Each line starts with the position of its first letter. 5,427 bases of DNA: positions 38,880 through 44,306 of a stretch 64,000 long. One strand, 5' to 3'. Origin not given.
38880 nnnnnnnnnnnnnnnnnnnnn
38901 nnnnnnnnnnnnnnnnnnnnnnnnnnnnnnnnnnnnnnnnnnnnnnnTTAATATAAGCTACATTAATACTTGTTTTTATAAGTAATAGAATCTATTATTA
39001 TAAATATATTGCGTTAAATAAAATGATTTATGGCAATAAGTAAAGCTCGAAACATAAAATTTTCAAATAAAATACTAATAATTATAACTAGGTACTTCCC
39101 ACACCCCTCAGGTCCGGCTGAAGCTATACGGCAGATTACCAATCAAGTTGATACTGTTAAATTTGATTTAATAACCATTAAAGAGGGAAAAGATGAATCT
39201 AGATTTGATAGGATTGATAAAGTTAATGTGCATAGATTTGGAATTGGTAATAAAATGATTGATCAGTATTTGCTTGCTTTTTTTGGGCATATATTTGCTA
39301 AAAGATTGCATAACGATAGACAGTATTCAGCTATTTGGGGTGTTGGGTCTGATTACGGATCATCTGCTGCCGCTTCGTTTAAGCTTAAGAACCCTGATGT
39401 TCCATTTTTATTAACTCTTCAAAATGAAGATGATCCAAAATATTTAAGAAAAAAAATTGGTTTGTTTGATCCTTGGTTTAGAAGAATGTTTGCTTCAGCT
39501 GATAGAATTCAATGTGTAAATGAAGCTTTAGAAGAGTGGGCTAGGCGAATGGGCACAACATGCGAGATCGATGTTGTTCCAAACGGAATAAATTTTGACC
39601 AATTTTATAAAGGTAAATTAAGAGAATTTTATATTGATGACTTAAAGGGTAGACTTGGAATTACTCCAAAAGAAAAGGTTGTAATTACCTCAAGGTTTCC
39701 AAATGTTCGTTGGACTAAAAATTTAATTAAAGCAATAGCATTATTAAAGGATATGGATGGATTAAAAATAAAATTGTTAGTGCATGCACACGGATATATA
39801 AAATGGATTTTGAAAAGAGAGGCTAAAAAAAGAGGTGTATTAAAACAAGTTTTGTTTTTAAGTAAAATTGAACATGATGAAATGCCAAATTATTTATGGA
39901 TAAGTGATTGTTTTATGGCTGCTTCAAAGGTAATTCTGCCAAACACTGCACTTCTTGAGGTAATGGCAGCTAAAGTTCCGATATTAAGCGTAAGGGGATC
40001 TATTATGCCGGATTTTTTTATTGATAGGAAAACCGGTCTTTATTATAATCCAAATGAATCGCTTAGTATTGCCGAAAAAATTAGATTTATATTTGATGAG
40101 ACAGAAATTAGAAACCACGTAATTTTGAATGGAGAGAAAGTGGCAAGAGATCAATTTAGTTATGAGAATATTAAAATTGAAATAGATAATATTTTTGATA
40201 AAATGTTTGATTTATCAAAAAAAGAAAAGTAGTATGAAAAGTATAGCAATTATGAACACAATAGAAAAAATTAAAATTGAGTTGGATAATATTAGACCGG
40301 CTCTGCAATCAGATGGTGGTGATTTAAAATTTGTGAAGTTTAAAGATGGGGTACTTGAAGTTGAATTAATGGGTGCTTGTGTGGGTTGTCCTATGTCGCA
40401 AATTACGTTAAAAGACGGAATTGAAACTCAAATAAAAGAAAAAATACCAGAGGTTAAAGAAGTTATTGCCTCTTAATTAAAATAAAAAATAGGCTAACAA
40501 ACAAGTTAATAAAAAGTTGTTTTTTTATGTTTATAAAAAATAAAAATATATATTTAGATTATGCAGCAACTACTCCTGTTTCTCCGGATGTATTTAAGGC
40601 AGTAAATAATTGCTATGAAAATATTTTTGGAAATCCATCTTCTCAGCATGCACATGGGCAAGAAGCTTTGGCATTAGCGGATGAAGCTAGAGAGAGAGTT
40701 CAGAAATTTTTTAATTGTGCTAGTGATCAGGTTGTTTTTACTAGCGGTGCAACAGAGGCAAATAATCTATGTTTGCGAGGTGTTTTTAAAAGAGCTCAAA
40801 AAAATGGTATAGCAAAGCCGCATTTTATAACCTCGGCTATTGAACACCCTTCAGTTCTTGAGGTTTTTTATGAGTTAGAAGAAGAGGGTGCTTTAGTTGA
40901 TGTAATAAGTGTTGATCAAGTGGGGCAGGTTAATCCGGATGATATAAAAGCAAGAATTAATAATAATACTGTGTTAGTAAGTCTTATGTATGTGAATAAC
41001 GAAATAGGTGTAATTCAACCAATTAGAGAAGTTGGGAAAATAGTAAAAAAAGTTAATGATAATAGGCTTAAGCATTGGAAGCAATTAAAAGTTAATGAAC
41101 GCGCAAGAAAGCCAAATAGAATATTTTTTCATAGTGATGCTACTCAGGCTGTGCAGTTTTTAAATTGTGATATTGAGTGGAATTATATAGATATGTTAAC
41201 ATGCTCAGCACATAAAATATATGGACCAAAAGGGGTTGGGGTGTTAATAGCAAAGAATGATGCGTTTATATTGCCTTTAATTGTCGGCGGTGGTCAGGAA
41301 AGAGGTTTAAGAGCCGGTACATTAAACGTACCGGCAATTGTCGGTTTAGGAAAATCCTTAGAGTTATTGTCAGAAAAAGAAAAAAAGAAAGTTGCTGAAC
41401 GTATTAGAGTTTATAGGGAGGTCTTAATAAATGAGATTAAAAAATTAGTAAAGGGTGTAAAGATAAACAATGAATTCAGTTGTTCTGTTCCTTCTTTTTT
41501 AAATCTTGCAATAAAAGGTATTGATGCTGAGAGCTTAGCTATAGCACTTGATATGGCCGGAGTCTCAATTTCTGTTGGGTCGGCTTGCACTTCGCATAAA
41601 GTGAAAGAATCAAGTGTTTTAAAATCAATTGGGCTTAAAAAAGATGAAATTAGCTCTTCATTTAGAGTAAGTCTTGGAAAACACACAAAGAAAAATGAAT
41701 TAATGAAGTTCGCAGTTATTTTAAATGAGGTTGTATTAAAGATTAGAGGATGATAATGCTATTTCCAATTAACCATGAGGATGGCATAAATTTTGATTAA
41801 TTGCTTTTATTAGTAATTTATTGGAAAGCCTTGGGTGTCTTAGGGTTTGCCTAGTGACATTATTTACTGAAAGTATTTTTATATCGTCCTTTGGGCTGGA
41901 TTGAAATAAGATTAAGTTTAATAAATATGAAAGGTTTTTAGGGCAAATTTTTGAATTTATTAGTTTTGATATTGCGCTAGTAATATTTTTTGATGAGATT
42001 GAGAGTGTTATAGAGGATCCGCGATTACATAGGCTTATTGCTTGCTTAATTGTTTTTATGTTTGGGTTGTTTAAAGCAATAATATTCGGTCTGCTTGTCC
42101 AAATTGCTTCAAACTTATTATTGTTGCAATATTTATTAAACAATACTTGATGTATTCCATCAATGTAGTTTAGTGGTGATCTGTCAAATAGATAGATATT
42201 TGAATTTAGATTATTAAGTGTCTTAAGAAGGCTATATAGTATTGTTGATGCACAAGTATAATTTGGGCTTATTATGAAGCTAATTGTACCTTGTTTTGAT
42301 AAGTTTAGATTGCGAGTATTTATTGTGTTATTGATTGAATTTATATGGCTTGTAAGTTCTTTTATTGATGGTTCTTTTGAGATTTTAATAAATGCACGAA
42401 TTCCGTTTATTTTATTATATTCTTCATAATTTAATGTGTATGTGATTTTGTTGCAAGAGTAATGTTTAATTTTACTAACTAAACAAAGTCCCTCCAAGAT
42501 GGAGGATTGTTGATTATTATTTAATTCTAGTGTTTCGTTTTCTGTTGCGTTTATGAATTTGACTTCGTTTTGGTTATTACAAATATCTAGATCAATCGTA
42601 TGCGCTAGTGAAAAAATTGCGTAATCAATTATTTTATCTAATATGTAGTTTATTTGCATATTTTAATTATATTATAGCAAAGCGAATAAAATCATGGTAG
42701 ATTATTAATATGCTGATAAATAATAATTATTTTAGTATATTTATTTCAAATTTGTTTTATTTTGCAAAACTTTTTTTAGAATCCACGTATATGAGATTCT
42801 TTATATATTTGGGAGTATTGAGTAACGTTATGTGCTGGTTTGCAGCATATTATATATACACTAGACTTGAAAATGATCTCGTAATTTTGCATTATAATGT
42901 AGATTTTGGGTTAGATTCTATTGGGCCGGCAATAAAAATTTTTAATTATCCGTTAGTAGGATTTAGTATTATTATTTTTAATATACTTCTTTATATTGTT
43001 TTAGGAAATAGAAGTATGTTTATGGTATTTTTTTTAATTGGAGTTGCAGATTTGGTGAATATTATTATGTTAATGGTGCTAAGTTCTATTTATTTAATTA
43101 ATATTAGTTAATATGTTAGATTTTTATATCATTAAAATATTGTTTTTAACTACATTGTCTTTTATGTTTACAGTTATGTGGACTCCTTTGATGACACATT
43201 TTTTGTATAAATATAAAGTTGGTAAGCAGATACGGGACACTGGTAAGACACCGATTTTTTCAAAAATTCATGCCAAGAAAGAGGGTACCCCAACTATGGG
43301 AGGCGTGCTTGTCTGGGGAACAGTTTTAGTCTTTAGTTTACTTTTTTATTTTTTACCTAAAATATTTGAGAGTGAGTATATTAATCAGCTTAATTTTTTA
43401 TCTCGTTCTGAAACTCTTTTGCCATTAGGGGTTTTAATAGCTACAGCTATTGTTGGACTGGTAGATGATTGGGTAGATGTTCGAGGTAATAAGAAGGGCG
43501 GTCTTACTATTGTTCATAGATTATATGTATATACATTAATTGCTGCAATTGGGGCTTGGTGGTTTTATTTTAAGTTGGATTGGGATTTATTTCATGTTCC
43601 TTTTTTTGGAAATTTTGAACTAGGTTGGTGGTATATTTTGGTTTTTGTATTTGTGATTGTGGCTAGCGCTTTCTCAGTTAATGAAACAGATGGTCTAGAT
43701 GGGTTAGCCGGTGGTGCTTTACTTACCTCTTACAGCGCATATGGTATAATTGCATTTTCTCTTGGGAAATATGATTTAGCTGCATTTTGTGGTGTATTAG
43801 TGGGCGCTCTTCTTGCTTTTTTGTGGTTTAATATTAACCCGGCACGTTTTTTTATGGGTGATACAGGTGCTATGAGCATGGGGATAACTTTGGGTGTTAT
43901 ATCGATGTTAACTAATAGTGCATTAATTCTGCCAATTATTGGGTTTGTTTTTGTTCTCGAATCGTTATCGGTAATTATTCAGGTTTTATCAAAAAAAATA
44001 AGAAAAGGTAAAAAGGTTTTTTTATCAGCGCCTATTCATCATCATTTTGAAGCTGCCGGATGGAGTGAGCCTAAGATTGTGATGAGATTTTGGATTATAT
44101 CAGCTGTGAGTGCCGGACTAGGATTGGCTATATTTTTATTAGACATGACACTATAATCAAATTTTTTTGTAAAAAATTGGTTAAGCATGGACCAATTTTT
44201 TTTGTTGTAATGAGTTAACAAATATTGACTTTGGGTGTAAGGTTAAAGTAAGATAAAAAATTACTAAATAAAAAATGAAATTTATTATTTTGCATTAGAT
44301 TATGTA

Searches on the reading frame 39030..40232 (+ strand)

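Call 73: search_protein_families(library=pfam, proteins=[window:39030-40232:+], max_evalue=0.0001)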
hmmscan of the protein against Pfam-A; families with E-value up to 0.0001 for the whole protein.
window:39030-40232:+ (400 aa): 5 families
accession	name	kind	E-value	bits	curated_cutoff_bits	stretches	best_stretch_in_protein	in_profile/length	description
PF00534.26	Glycos_transf_1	-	2.1e-17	63.6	26.4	1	209-370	9-171/172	Glycosyl transferases group 1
PF13692.12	Glyco_trans_1_4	-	1.4e-11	45.3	27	1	216-354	3-139/142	Glycosyl transferases group 1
PF13439.12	Glyco_transf_4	-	2.5e-10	41.1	28.5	1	61-190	37-169/170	Glycosyltransferase Family 4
PF13579.12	Glyco_trans_4_4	-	2.8e-08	34.7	29.7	1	46-186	22-158/158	Glycosyl transferase 4-like domain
PF13524.12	Glyco_trans_1_2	-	3.9e-06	27.3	25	1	248-380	16-137/144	Glycosyl transferase-like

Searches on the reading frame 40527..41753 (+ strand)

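Call 73: search_protein_families(library=pfam, proteins=[window:40527-41753:+], max_evalue=0.0001)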
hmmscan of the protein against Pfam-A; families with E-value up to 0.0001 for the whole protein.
window:40527-41753:+ (408 aa): 1 family
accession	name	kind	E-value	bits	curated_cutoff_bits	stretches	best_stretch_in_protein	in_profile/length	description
PF00266.25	Aminotran_5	-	1.9e-72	244.7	21.5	2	8-176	1-168/371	Aminotransferase class-V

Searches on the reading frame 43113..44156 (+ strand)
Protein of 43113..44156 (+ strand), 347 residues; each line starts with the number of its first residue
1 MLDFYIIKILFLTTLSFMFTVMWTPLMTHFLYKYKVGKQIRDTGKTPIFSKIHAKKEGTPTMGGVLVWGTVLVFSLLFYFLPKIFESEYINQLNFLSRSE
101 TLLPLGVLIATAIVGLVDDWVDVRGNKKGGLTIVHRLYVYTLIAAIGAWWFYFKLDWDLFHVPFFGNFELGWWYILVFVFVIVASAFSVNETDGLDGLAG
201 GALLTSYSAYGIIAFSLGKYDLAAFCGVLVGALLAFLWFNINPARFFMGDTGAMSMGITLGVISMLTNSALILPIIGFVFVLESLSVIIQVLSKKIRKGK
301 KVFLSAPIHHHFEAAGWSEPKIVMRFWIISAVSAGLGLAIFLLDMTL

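Call 73: search_protein_families(library=pfam, proteins=[window:43113-44156:+], max_evalue=0.0001)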
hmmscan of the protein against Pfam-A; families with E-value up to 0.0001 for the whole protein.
window:43113-44156:+ (347 aa): 2 families
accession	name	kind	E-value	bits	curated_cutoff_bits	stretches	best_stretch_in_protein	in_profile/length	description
PF00953.26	Glycos_transf_4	-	9.2e-31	107.4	27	1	105-266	5-158/160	Glycosyl transferase family 4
PF10555.14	MraY_sig1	-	6.4e-05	22.7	20.1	0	56-66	1-11/13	Phospho-N-acetylmuramoyl-pentapeptide-transferase signature 1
